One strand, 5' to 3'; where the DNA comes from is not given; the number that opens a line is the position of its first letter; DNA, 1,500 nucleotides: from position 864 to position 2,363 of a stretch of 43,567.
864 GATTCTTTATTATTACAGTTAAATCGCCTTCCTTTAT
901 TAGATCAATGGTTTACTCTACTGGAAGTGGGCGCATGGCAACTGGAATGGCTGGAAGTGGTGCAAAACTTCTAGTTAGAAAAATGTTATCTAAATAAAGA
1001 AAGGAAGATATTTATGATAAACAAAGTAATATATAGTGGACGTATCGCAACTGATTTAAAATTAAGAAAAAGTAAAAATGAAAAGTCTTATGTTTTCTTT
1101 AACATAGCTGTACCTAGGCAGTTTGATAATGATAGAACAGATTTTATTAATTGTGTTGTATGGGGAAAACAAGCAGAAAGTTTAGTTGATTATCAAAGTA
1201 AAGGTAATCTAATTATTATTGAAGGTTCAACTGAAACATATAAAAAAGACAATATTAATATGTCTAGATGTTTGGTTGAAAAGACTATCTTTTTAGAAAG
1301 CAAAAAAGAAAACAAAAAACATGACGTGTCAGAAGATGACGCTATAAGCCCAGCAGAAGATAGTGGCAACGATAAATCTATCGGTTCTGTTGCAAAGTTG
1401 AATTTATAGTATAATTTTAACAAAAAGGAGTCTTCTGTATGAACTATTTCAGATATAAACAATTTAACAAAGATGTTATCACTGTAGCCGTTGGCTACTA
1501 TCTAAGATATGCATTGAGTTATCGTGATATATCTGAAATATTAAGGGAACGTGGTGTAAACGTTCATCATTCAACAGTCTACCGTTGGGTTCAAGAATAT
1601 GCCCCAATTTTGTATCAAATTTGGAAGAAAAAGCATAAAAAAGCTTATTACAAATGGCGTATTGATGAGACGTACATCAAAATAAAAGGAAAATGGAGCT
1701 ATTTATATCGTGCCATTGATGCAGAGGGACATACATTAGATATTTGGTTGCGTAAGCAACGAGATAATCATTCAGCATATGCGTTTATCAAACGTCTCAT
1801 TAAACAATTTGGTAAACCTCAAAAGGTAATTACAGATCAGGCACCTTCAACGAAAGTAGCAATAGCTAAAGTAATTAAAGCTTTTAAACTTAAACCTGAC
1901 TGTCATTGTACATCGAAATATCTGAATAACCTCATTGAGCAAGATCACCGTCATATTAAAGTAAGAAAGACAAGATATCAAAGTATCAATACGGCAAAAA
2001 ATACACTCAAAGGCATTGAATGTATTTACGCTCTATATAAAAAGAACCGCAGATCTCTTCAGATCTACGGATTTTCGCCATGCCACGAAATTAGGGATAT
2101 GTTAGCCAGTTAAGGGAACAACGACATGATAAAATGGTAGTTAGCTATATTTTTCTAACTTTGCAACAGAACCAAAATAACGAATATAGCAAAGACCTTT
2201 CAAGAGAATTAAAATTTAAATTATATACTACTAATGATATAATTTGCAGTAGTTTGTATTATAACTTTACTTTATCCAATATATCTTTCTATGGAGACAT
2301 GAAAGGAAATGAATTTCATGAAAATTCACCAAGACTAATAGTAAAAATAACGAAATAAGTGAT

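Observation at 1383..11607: Ten-kb nested IS257 resistance island: mupA module and Tn4001-like aacA-aphD module sharing one IS257 copy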

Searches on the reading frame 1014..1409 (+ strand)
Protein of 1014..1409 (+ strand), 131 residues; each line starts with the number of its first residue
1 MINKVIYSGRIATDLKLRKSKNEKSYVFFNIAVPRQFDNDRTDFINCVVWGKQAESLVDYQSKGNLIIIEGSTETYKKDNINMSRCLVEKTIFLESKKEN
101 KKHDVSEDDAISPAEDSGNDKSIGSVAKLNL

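Call 22: search_protein_families(library=ncbifam, proteins=[window:1014-1409:+])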
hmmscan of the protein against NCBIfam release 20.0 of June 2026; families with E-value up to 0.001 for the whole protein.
window:1014-1409:+ (131 aa): 11 families
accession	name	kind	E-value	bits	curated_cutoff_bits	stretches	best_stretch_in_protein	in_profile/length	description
NF005579.0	PRK07274.1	equivalog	3e-19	69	169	1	1-97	1-105/131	single-stranded DNA-binding protein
NF005580.0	PRK07275.1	subfamily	2.2e-16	60.5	254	1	1-91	1-95/162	single-stranded DNA-binding protein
NF005242.0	PRK06752.1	equivalog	4.5e-15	55.8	189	1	1-100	1-109/112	single-stranded DNA-binding protein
NF005241.0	PRK06751.1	equivalog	6.2e-15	55.7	313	1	1-98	1-107/173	single-stranded DNA-binding protein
TIGR00621.2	ssb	subfamily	2.4e-14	54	53.95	1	1-106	3-121/165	single-stranded DNA-binding protein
NF005674.0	PRK07459.1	equivalog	2.4e-11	43.6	161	1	2-104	3-111/121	single-stranded DNA-binding protein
NF006297.0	PRK08486.1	equivalog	3e-09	37.3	212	1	1-114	1-125/182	single-stranded DNA-binding protein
NF004948.0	PRK06293.1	equivalog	2.7e-06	27.4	156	1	7-116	6-123/161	single-stranded DNA-binding protein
NF010292.0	PRK13732.1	subfamily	0.00014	21.8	265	1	2-89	6-100/175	single-stranded DNA-binding protein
NF006533.0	PRK09010.1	subfamily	0.00047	20.1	260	1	2-79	6-90/177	single-stranded DNA-binding protein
NF004357.0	PRK05733.1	subfamily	0.00061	19.8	241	1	2-85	5-95/172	single-stranded DNA-binding protein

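Call 33: search_protein_families(library=pfam, proteins=[window:1014-1409:+])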
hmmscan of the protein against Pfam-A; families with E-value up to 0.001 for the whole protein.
window:1014-1409:+ (131 aa): 2 families
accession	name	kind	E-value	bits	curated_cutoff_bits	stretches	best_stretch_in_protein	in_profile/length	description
PF00436.31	SSB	-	3.6e-19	69.2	26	1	2-80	1-85/104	Single-strand binding protein family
PF01336.31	tRNA_anti-codon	-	0.00061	20.1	27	0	39-79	23-63/75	OB-fold nucleic acid binding domain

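Call 48: find_encoding_contigs(protein=window:1014-1409:+, flank=10000, max_places=8)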
Protein window:1014-1409:+ (131 aa): 21 contigs read that carry it; 4 places shown.
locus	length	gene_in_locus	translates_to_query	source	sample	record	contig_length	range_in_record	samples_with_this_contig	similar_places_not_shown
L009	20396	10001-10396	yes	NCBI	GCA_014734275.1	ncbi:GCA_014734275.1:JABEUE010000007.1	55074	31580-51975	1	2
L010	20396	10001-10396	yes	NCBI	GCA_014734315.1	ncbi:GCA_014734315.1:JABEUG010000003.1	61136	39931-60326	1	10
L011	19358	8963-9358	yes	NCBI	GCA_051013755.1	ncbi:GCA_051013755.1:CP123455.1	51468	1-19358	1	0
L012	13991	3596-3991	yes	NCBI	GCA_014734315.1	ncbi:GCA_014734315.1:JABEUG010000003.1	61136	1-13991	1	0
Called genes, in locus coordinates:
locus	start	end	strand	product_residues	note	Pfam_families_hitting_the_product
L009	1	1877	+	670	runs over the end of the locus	PF01935:DUF87, PF10412:TrwB_AAD_bind (faint), PF12846:AAA_10 (faint), PF19044:P-loop_TraG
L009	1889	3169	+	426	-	-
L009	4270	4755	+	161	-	-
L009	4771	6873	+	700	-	PF01751:Toprim, PF13662:Toprim_4 (weak), PF01131:Topoisom_bac, PF13342:Toprim_Crpt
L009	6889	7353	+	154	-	-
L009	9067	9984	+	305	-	PF19597:TrbL_4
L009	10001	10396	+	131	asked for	PF00436:SSB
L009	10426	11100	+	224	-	PF00665:rve, PF13610:DDE_Tnp_IS240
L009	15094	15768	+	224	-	PF00665:rve, PF13610:DDE_Tnp_IS240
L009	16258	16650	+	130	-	PF00583:Acetyltransf_1, PF13302:Acetyltransf_3 (weak), PF13673:Acetyltransf_10 (weak), PF13508:Acetyltransf_7, PF08445:FR47 (weak)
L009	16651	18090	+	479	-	PF13302:Acetyltransf_3, PF13523:Acetyltransf_8, PF00583:Acetyltransf_1, PF01636:APH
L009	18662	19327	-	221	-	PF00665:rve, PF13610:DDE_Tnp_IS240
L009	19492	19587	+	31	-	-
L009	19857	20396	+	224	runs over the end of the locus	PF00665:rve, PF13610:DDE_Tnp_IS240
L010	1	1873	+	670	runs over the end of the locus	PF01935:DUF87, PF10412:TrwB_AAD_bind (faint), PF12846:AAA_10 (faint), PF19044:P-loop_TraG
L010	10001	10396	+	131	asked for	PF00436:SSB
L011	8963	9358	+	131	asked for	PF00436:SSB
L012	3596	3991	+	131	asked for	PF00436:SSB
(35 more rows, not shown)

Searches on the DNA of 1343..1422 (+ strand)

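Call 26: search_dna_similar(query=window:1343-1422:+, collection=plasmids, mode=near, max_rows=15)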
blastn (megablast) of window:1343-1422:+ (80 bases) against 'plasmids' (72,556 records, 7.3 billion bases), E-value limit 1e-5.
Records with a match: 852; places in all: 1576; records where one place covers at least 80% of the query: 32.
Best place of each record, by identity: >=99% 669; 95-99% 134; 90-95% 48; 80-90% 1.
By first word of the organism name: Staphylococcus 830; Mammaliicoccus 10; Enterococcus 9; Macrococcoides 1; Klebsiella 1; Citrobacter 1.
By predicted mobility (MOB-suite, as given by PLSDB): mobilizable 598; non-mobilizable 185; conjugative 69.
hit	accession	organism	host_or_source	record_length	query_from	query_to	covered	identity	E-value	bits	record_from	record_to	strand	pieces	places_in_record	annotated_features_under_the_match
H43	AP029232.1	Staphylococcus epidermidis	Homo sapiens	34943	1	80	100%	100.0%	1e-11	150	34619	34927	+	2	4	hypothetical protein | ssb: single-stranded DNA-binding protein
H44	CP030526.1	Staphylococcus aureus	Homo sapiens,blood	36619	1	80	100%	100.0%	1e-11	150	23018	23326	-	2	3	single-stranded DNA-binding protein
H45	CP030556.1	Staphylococcus aureus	Homo sapiens,blood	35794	1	80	100%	100.0%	1e-11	150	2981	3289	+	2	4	single-stranded DNA-binding protein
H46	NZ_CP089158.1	Staphylococcus aureus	Homo sapiens,cell culture,OP Swab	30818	1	80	100%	100.0%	1e-11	150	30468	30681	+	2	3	single-stranded DNA-binding protein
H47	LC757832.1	Staphylococcus aureus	-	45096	1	80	100%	100.0%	1e-11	150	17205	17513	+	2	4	posD: hypothetical protein | tra13: single-stranded DNA-binding protein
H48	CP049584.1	Staphylococcus aureus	Homo sapiens,blood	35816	1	80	100%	100.0%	1e-11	150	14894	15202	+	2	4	hypothetical protein | single-stranded DNA-binding protein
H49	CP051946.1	Staphylococcus aureus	Homo sapiens,respiratory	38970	1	80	100%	100.0%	1e-11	150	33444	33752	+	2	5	hypothetical protein | single-stranded DNA-binding protein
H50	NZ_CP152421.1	Staphylococcus aureus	Equus ferus caballus,respiratory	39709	1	80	100%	100.0%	1e-11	150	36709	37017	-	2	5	hypothetical protein | single-stranded DNA-binding protein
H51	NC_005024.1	Staphylococcus aureus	-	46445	1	80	100%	100.0%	1e-11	150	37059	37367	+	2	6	hypothetical protein | single-stranded DNA-binding protein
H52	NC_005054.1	Staphylococcus aureus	-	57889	1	80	100%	100.0%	1e-11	150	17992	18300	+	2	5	hypothetical protein | single-stranded DNA-binding protein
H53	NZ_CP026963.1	Staphylococcus aureus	Homo sapiens,human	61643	1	80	100%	100.0%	1e-11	150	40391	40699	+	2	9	hypothetical protein | single-stranded DNA-binding protein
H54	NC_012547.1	Staphylococcus aureus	-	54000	1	80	100%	100.0%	1e-11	150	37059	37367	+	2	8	hypothetical protein | single-stranded DNA-binding protein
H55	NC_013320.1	Staphylococcus aureus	-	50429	1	80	100%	100.0%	1e-11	150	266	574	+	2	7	hypothetical protein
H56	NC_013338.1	Staphylococcus aureus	-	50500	1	80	100%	100.0%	1e-11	150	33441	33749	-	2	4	hypothetical protein | single-stranded DNA-binding protein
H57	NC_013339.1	Staphylococcus aureus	-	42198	1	80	100%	100.0%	1e-11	150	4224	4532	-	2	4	hypothetical protein | single-stranded DNA-binding protein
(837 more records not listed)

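Call 35: search_dna_similar(query=window:1343-1422:+, collection=plasmids, mode=near, max_rows=40)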
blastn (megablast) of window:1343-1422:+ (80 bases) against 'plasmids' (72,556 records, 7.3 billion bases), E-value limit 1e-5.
Records with a match: 852; places in all: 1576; records where one place covers at least 80% of the query: 32.
Best place of each record, by identity: >=99% 669; 95-99% 134; 90-95% 48; 80-90% 1.
By first word of the organism name: Staphylococcus 830; Mammaliicoccus 10; Enterococcus 9; Macrococcoides 1; Klebsiella 1; Citrobacter 1.
By predicted mobility (MOB-suite, as given by PLSDB): mobilizable 598; non-mobilizable 185; conjugative 69.
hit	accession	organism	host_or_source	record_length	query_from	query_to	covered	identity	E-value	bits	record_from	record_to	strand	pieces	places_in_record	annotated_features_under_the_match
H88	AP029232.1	Staphylococcus epidermidis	Homo sapiens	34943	1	80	100%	100.0%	1e-11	150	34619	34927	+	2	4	hypothetical protein | ssb: single-stranded DNA-binding protein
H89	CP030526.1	Staphylococcus aureus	Homo sapiens,blood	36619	1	80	100%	100.0%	1e-11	150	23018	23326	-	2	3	single-stranded DNA-binding protein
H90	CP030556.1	Staphylococcus aureus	Homo sapiens,blood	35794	1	80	100%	100.0%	1e-11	150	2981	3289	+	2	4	single-stranded DNA-binding protein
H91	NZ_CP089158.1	Staphylococcus aureus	Homo sapiens,cell culture,OP Swab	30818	1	80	100%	100.0%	1e-11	150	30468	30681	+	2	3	single-stranded DNA-binding protein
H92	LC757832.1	Staphylococcus aureus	-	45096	1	80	100%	100.0%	1e-11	150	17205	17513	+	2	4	posD: hypothetical protein | tra13: single-stranded DNA-binding protein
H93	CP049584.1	Staphylococcus aureus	Homo sapiens,blood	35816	1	80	100%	100.0%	1e-11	150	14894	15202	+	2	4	hypothetical protein | single-stranded DNA-binding protein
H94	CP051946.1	Staphylococcus aureus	Homo sapiens,respiratory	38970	1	80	100%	100.0%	1e-11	150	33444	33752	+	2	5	hypothetical protein | single-stranded DNA-binding protein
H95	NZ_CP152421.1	Staphylococcus aureus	Equus ferus caballus,respiratory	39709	1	80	100%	100.0%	1e-11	150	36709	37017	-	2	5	hypothetical protein | single-stranded DNA-binding protein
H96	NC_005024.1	Staphylococcus aureus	-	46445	1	80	100%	100.0%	1e-11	150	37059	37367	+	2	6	hypothetical protein | single-stranded DNA-binding protein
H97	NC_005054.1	Staphylococcus aureus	-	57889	1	80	100%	100.0%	1e-11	150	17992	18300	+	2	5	hypothetical protein | single-stranded DNA-binding protein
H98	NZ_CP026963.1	Staphylococcus aureus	Homo sapiens,human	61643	1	80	100%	100.0%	1e-11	150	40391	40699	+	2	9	hypothetical protein | single-stranded DNA-binding protein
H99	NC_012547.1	Staphylococcus aureus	-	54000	1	80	100%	100.0%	1e-11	150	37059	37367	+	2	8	hypothetical protein | single-stranded DNA-binding protein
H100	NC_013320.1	Staphylococcus aureus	-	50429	1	80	100%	100.0%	1e-11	150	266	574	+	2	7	hypothetical protein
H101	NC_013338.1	Staphylococcus aureus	-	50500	1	80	100%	100.0%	1e-11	150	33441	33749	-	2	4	hypothetical protein | single-stranded DNA-binding protein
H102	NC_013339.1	Staphylococcus aureus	-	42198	1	80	100%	100.0%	1e-11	150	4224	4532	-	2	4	hypothetical protein | single-stranded DNA-binding protein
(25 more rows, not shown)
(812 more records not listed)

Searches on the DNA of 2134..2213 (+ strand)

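Call 27: search_dna_similar(query=window:2134-2213:+, collection=plasmids, mode=near, max_rows=15)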
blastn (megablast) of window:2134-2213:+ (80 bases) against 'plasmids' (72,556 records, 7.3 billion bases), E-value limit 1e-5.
Records with a match: 232; places in all: 403; records where one place covers at least 80% of the query: 8.
Best place of each record, by identity: >=99% 120; 95-99% 83; 90-95% 29.
By first word of the organism name: Staphylococcus 212; Enterococcus 14; Mammaliicoccus 6.
By predicted mobility (MOB-suite, as given by PLSDB): mobilizable 111; non-mobilizable 62; conjugative 59.
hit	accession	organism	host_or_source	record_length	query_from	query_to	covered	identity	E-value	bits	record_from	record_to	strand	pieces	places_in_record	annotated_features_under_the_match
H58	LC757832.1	Staphylococcus aureus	-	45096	1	80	100%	100.0%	1e-11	150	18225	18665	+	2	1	hypothetical protein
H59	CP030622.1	Staphylococcus aureus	Homo sapiens,blood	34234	1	80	100%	100.0%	6e-34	148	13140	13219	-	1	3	none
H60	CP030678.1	Staphylococcus aureus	Homo sapiens,blood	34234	1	80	100%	100.0%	6e-34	148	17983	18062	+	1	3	none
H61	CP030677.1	Staphylococcus aureus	Homo sapiens,blood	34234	1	80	100%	100.0%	6e-34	148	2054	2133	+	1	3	none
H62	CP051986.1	Staphylococcus aureus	Homo sapiens,blood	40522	1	80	100%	100.0%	6e-34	148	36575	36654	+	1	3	none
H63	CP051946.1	Staphylococcus aureus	Homo sapiens,respiratory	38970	1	80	100%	97.8%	8e-13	154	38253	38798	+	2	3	none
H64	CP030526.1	Staphylococcus aureus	Homo sapiens,blood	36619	1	80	100%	97.8%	8e-13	154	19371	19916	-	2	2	none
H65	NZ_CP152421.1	Staphylococcus aureus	Equus ferus caballus,respiratory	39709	1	80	100%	97.8%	8e-13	154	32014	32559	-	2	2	class I SAM-dependent methyltransferase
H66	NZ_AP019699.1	Staphylococcus arlettae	-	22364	1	58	73%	90.5%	8e-13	79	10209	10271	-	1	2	none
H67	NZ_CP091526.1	Staphylococcus aureus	Homo sapiens,sputum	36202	1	54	68%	94.4%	6e-14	82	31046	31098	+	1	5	none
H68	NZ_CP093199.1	Staphylococcus epidermidis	Homo sapiens,blood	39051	1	54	68%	90.9%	4e-11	73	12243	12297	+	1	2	none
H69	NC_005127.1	Staphylococcus aureus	-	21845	1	53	66%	90.6%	5e-10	69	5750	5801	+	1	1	none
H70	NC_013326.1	Staphylococcus aureus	-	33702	1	53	66%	90.6%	5e-10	69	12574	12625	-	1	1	none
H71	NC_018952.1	Staphylococcus aureus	-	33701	1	53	66%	90.6%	5e-10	69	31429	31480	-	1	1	none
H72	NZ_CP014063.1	Staphylococcus aureus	Homo sapiens,skin swab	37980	1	53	66%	90.6%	5e-10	69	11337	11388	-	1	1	none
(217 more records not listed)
